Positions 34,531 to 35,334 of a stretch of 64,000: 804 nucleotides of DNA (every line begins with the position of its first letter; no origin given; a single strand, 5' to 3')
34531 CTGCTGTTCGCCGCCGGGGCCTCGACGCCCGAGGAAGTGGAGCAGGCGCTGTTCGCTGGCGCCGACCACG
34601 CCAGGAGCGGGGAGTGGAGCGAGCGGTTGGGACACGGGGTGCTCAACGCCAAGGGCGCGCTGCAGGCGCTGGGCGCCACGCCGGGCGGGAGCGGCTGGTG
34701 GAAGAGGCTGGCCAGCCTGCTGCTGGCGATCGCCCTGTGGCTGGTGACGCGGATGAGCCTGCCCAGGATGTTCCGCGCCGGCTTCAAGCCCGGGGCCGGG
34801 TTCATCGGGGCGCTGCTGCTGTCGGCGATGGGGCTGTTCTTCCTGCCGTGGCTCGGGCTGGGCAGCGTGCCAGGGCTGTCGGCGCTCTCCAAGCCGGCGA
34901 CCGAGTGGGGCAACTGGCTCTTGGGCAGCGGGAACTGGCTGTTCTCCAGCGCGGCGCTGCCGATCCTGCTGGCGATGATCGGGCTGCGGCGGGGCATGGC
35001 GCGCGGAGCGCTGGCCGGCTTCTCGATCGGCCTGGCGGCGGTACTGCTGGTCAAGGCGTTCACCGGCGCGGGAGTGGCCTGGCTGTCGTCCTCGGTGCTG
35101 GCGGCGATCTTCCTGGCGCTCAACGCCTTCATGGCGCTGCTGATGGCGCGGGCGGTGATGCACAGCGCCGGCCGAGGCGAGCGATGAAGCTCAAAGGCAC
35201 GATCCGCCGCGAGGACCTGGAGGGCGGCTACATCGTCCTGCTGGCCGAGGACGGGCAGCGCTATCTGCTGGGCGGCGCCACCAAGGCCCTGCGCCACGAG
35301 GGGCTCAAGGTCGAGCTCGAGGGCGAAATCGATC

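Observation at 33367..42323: Surface gene cluster: S8 lipoprotein protease with a polytopic membrane tail, a translationally coupled 72-aa gene, and a 2261-aa repeat lipoprotein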

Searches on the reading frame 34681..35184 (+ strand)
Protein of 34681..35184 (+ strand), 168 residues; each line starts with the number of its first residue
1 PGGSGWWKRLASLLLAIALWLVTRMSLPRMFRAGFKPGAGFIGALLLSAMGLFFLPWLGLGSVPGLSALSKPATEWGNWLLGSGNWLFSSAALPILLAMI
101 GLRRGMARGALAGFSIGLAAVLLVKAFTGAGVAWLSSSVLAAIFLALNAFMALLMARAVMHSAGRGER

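Call 27: find_related_loci(query=A2, collection=genome_contigs, flank=8000)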
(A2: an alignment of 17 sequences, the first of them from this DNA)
Query A2 (168 aa) in genome_contigs; peptide patterns used: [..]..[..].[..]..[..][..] (x = any residue, [..] = any of these).
69 stretches matched a pattern; 40 encode a relative of the query (tblastn E <= 1e-3); 40 distinct loci.
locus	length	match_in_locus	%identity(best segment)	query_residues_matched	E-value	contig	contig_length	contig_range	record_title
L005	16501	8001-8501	51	1-165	3e-39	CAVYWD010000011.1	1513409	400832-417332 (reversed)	MAG: uncultured delta proteobacterium isolate MFD01476.bin.1.33 genome assembly, contig: contig_7801, whole genome shotg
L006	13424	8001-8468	51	6-164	8e-39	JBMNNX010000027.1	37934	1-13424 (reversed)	MAG: Myxococcales bacterium isolate SBF912SR1HQ0023 scaffold_2982_c1, whole genome shotgun sequence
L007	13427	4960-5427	48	6-164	2e-29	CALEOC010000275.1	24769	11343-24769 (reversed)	MAG TPA_asm: uncultured Myxococcales bacterium isolate SRR1561992_bin.48_CONCOCT_v1.1_MAG genome assembly, contig: ERZ72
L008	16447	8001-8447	47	6-151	3e-26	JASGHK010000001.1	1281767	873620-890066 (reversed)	MAG: Myxococcales bacterium isolate 5N171 JMF-2111-06-0005.ont.bin.171_0, whole genome shotgun sequence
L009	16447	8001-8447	45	6-151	7e-25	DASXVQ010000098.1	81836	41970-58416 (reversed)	MAG TPA_asm: Myxococcales bacterium isolate SMAG_U4749 k141_230607, whole genome shotgun sequence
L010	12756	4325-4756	33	22-160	4e-12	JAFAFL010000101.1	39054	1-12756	MAG: Proteobacteria bacterium isolate OH_SBlB_171 k127_22450, whole genome shotgun sequence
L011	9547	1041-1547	34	2-162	4e-12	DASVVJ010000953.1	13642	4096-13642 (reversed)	MAG TPA_asm: Myxococcaceae bacterium isolate SMAG_U3340 k141_251129, whole genome shotgun sequence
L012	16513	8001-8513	32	11-165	8e-12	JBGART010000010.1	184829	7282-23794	MAG: Myxococcaceae bacterium isolate MAG_MBR_H10.11 MBRH10-11_opera_contig_324, whole genome shotgun sequence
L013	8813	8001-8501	31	2-160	1e-11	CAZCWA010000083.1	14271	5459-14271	MAG TPA_asm: uncultured Myxococcaceae bacterium isolate SRP220891_co3_132 genome assembly, contig: NODE_6118_length_1427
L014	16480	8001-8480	32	6-162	3e-11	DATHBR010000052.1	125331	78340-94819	MAG TPA_asm: Myxococcaceae bacterium isolate SMAG_U10721 k141_570235, whole genome shotgun sequence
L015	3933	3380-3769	35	41-161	1e-10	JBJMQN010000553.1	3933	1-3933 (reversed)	MAG: Myxococcaceae bacterium isolate H3_16_all_fractions_metab_maxbC_136_66_0 k255_6748977, whole genome shotgun sequenc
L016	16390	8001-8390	38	41-162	3e-10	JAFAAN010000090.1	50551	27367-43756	MAG: Proteobacteria bacterium isolate OH_PFB_83 k127_335415, whole genome shotgun sequence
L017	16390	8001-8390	36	41-162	4e-10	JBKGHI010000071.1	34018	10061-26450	Myxococcus sp. 1LA NODE_71_length_34018_cov_57.266378, whole genome shotgun sequence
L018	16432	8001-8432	32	29-161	6e-10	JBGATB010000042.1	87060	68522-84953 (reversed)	MAG: Myxococcaceae bacterium isolate MAG_AAO_H10.6 AAOH10-6_opera_contig_1321, whole genome shotgun sequence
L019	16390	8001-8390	37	41-162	7e-10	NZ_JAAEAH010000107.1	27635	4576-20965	Myxococcus sp. CA023 NODE_107_length_27635_cov_63.2652, whole genome shotgun sequence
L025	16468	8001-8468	33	11-161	3e-9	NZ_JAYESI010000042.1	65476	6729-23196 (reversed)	Corallococcus sp. RDP092CA NODE_42_length_65476_cov_17.609864, whole genome shotgun sequence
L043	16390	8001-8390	32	45-165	7e-5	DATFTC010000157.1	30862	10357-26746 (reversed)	MAG TPA_asm: Myxococcaceae bacterium isolate SMAG_U9400 k141_3859835, whole genome shotgun sequence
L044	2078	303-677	33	48-168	7e-4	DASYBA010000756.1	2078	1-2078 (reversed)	MAG TPA_asm: Candidatus Xenobia bacterium isolate SMAG_U4895 k141_2214955, whole genome shotgun sequence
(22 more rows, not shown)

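Call 37: search_protein_representatives(alignment_id=A2)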
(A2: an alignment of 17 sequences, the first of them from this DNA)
Query: 17 sequences, 169 profile positions. Proteins with E-value up to 0.001 (for the whole library): 255; up to 1e-10: 97; up to 1e-30: 12. The best 150 are listed.
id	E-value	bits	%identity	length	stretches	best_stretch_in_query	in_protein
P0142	5.4e-57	208.7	-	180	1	3-167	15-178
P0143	1.2e-56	207.6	-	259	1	4-167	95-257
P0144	1.2e-53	197.7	-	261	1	6-168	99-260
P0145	1.2e-52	194.5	-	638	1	3-167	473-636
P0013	3.9e-45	170.1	-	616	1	5-166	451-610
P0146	3.4e-42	160.5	-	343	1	10-168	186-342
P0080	1.1e-39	152.3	-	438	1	3-168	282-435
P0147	1.7e-39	151.8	-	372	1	4-167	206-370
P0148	3.2e-39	150.9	-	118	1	67-167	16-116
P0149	6.4e-39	149.9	-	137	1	67-167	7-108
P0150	3.3e-36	141.0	-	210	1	10-168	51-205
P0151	1.3e-33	132.6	-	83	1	87-168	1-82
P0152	1.0e-29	119.9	-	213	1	10-167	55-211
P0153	2.1e-27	112.4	-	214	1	11-166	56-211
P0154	8.7e-27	110.4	-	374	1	30-157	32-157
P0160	1.7e-23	99.7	-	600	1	11-167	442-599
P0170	1.8e-20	89.9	-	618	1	9-166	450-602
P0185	2.0e-17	79.9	-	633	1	37-163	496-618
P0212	1.4e-13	67.4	-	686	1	10-165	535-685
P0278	1.7e-08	50.9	-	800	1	13-164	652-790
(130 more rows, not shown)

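Call 39: find_encoding_contigs(protein=P0152, flank=6000, max_places=3)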
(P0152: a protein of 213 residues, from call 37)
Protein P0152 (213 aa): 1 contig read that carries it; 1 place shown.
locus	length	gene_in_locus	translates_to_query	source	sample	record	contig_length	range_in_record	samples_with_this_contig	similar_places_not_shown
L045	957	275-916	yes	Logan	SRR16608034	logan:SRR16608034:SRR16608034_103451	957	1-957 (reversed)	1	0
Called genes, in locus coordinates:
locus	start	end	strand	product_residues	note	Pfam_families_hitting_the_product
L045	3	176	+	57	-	?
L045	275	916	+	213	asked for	PF19366:DUF5942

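Call 44: predict_structure(alignment_id=A2)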
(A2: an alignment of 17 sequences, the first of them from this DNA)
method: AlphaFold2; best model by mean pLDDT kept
length: 168 residues; sequences in the alignment: 17
mean_pLDDT: 76.4   pTM: 0.69
mean pLDDT of the five models: 76.4, 75.7, 71.8, 67.5, 67.2
residues with pLDDT >= 90: 7; 70-90: 126; 50-70: 32; < 50: 3
segments of 3 or more residues with pLDDT < 50: none
pLDDT, mean of each block of 10 residues (from residue 1): 65 79 77 68 76 73 75 65 65 75 78 85 86 84 90 87 69
secondary structure, 60 per line:
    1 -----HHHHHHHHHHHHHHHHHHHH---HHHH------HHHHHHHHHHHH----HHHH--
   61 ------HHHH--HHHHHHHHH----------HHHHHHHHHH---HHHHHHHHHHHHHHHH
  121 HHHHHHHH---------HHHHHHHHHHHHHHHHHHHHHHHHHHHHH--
elements in order: H6-25 H29-32 H39-50 H55-58 H67-70 H73-81 H92-101 H105-128 H138-166

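Call 47: search_protein_families(library=pfam, proteins=[L043:8390-8608:+, L010:4789-5004:+, L025:8480-8695:+, L005:9401-10306:+, L005:11847-14342:+, L005:11574-13190:-], max_evalue=0.01)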
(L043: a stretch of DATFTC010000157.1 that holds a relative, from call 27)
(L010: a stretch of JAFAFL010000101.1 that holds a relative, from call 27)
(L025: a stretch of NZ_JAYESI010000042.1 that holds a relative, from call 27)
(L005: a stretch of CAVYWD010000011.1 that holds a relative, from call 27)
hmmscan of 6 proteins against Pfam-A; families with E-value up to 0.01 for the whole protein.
L043:8390-8608:+ (72 aa): 1 family
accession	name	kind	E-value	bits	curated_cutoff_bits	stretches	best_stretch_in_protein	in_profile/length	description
PF19135.5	DUF5818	-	2.8e-06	27.2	27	1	13-54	7-47/57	Protein of unknown function (DUF5818)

L010:4789-5004:+ (71 aa): 1 family
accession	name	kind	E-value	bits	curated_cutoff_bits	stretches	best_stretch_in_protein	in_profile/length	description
PF19135.5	DUF5818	-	5.3e-06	26.3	27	1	17-60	11-55/57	Protein of unknown function (DUF5818)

L025:8480-8695:+ (71 aa): 2 families
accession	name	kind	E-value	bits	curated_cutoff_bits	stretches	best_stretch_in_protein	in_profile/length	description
PF19135.5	DUF5818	-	6.2e-08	32.5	27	1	13-56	7-51/57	Protein of unknown function (DUF5818)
PF06004.18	DUF903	-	0.0035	17.7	27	0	4-23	24-43/49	Bacterial protein of unknown function (DUF903)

L005:9401-10306:+ (301 aa): 0 families

L005:11847-14342:+ (831 aa): 0 families

L005:11574-13190:- (538 aa): 3 families
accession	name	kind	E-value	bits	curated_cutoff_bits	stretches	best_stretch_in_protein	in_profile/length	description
PF00481.26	PP2C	-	3.9e-08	33.7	20.3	1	382-529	100-254/255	Protein phosphatase 2C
PF13672.11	PP2C_2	-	2.6e-06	27.6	24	1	274-493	5-179/209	Protein phosphatase 2C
PF07228.17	SpoIIE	-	0.00046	20.6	25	0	468-533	113-187/192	Stage II sporulation protein E (SpoIIE)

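Call 59: search_protein_families(library=pfam, proteins=[P0150, P0153, P0212, P0278], max_evalue=0.01)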
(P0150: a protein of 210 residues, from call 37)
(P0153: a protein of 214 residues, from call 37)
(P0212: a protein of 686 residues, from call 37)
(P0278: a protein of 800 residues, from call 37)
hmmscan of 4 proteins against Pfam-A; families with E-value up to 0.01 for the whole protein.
P0150 (210 aa): 1 family
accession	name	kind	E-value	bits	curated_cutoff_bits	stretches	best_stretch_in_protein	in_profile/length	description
PF19366.4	DUF5942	-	1.2e-06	28.9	23.8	1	71-207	53-190/191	Domain of unknown function (DUF5942)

P0153 (214 aa): 1 family
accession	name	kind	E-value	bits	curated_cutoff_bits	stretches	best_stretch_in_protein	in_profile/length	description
PF19366.4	DUF5942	-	1.7e-10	41.5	23.8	1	85-209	62-184/191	Domain of unknown function (DUF5942)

P0212 (686 aa): 2 families
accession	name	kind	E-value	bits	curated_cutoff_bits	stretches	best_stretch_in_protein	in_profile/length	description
PF00082.27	Peptidase_S8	-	1.7e-56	192.1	21.8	1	243-495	1-288/288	Subtilase family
PF19366.4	DUF5942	-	1.5e-09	38.3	23.8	1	565-684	64-184/191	Domain of unknown function (DUF5942)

P0278 (800 aa): 2 families
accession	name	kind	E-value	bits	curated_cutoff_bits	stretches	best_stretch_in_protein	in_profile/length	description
PF00082.27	Peptidase_S8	-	3.7e-53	181.1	21.8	1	367-632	1-288/288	Subtilase family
PF19366.4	DUF5942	-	2.1e-05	24.8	23.8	1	659-788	43-180/191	Domain of unknown function (DUF5942)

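Call 60: find_encoding_contigs(protein=P0153, flank=5000, max_places=3)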
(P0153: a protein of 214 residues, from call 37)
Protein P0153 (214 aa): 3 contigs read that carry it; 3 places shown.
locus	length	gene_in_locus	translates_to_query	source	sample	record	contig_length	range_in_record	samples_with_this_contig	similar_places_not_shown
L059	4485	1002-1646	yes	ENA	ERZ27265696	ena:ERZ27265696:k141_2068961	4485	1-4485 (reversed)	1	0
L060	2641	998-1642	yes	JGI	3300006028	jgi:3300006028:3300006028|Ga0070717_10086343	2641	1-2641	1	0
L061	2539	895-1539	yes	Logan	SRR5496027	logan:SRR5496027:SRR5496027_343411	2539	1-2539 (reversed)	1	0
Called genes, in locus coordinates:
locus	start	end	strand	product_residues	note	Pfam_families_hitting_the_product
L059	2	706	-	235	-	?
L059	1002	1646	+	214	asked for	PF19366:DUF5942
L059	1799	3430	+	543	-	-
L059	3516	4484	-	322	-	?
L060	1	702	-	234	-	?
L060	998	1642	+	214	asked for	PF19366:DUF5942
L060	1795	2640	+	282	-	?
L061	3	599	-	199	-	?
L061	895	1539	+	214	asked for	PF19366:DUF5942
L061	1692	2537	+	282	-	?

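Call 61: find_encoding_contigs(protein=P0150, flank=5000, max_places=3)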
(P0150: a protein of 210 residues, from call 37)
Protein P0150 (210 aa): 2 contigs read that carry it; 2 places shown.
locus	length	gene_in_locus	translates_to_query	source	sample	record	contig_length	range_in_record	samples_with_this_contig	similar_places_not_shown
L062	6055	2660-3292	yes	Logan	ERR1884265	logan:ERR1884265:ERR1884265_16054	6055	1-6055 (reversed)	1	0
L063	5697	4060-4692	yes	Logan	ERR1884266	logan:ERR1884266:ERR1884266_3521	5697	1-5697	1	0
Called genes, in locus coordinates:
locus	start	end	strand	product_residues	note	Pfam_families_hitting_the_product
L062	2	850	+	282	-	?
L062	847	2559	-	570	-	-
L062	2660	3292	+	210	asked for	PF19366:DUF5942 (weak)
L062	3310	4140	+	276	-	PF01520:Amidase_3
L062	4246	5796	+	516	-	PF00392:GntR, PF00155:Aminotran_1_2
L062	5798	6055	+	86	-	?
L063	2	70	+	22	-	?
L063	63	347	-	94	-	PF06916:FAM210A-B_dom (faint)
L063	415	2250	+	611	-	PF00999:Na_H_Exchanger, PF02254:TrkA_N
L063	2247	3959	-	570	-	-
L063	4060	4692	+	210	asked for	PF19366:DUF5942 (weak)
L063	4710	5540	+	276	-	PF01520:Amidase_3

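Call 63: find_encoding_contigs(protein=P0212, flank=4000, max_places=2)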
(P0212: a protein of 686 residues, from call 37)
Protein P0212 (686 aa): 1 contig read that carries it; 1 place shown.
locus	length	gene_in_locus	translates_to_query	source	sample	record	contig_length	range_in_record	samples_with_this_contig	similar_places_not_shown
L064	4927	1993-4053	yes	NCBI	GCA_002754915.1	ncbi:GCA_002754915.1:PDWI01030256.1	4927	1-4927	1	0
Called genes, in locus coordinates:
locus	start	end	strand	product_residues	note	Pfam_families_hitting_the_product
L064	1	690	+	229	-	?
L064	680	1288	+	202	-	PF05683:Fumerase_C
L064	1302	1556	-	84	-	-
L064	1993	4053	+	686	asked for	PF00082:Peptidase_S8, PF19366:DUF5942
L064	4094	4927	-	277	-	?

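Call 64: find_encoding_contigs(protein=P0170, flank=4000, max_places=2)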
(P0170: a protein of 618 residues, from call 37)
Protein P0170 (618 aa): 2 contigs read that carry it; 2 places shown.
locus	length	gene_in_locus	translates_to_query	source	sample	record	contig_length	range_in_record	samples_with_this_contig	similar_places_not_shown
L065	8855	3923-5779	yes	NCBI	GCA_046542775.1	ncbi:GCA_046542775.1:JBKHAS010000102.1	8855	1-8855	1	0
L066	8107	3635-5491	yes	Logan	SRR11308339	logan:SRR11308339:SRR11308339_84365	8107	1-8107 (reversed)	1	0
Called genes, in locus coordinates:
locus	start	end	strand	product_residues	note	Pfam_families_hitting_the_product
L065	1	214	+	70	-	?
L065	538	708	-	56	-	-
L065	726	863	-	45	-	-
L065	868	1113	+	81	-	PF04055:Radical_SAM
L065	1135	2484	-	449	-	PF01554:MatE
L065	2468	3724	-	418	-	PF13482:RNase_H_2, PF10108:DNA_pol_B_exo2 (faint)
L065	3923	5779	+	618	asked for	PF22148:Fervidolysin_NPro-like (faint), PF00082:Peptidase_S8, PF19366:DUF5942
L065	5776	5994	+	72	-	-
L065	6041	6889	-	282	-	-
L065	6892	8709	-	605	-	PF03169:OPT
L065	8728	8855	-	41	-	PF01148:CTP_transf_1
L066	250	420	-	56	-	-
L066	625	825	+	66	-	-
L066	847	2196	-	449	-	PF01554:MatE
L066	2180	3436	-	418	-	PF13482:RNase_H_2, PF10108:DNA_pol_B_exo2 (faint)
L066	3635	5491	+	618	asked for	PF22148:Fervidolysin_NPro-like (faint), PF00082:Peptidase_S8, PF19366:DUF5942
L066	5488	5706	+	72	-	-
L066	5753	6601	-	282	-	-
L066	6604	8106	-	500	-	?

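Call 65: find_encoding_contigs(protein=P0185, flank=4000, max_places=2)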
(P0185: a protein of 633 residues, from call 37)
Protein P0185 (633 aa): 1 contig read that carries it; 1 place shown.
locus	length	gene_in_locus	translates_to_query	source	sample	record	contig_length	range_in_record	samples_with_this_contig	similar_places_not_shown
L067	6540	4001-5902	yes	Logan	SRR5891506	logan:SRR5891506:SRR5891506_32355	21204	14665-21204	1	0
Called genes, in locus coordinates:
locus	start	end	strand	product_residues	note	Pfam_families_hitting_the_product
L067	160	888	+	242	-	PF02397:Bac_transf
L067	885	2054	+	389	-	PF00155:Aminotran_1_2, PF01041:DegT_DnrJ_EryC1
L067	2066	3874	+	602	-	PF13727:CoA_binding_3, PF00106:adh_short (weak), PF01073:3Beta_HSD, PF01370:Epimerase, PF02719:Polysacc_synt_2, PF04321:RmlD_sub_bind, PF08659:KR, PF16363:GDP_Man_Dehyd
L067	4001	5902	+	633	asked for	PF00082:Peptidase_S8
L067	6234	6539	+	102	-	?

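Call 82: search_protein_families(library=pfam, alignment_id=A2, max_evalue=5)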
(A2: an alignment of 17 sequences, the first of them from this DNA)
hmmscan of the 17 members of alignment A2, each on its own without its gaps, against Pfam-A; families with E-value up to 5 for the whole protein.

A. member 1, seq(168 aa): 1 family
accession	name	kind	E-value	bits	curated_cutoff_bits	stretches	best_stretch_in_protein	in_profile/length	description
PF19366.4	DUF5942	-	4e-09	37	23.8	1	9-163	35-187/191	Domain of unknown function (DUF5942)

B. families by the number of members that match (of 17 scanned): 10 families
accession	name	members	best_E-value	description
PF19366.4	DUF5942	17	1.4e-14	Domain of unknown function (DUF5942)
PF03605.20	DcuA_DcuB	1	0.051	Anaerobic c4-dicarboxylate membrane transporter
PF11492.14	Dicistro_VP4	1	0.12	Cricket paralysis virus, VP4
PF08219.16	TOM13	1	0.13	Outer membrane protein TOM13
PF04306.18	DUF456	1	0.31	Protein of unknown function (DUF456)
PF08122.17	NDUF_B12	1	0.32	NADH-ubiquinone oxidoreductase B12 subunit family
PF06522.17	B12D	1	0.82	NADH-ubiquinone reductase complex 1 MLRQ subunit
PF19529.4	DUF6057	1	2.2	Family of unknown function (DUF6057)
PF07869.17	DUF1656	1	2.8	Protein of unknown function (DUF1656)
PF25259.1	DUF7860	1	3.7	Family of unknown function (DUF7860)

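Call 85: find_encoding_contigs(protein=P0160, flank=4000, max_places=2)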
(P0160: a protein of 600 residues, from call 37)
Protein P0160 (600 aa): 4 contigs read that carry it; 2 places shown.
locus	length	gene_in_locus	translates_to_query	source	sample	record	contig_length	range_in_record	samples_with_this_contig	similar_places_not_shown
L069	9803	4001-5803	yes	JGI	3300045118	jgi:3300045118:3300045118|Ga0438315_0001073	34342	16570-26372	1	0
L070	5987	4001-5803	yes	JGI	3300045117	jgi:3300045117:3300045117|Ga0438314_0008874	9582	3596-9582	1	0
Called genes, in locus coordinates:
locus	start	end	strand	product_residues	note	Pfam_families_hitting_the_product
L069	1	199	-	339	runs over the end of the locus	-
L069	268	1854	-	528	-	PF05762:VWA_CoxE, PF13519:VWA_2 (weak)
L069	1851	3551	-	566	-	PF20030:bpMoxR, PF01078:Mg_chelatase (weak), PF07728:AAA_5, PF17868:AAA_lid_8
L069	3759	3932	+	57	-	-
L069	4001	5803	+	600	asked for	PF00082:Peptidase_S8, PF19366:DUF5942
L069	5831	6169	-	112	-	-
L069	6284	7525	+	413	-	-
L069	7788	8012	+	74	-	-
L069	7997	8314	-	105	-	-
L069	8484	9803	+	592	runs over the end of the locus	PF13517:FG-GAP_3 (weak)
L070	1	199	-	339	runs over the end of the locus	-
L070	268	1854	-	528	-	PF05762:VWA_CoxE, PF13519:VWA_2 (weak)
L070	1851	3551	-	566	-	PF20030:bpMoxR, PF01078:Mg_chelatase (weak), PF07728:AAA_5, PF17868:AAA_lid_8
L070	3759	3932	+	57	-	-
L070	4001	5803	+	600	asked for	PF00082:Peptidase_S8, PF19366:DUF5942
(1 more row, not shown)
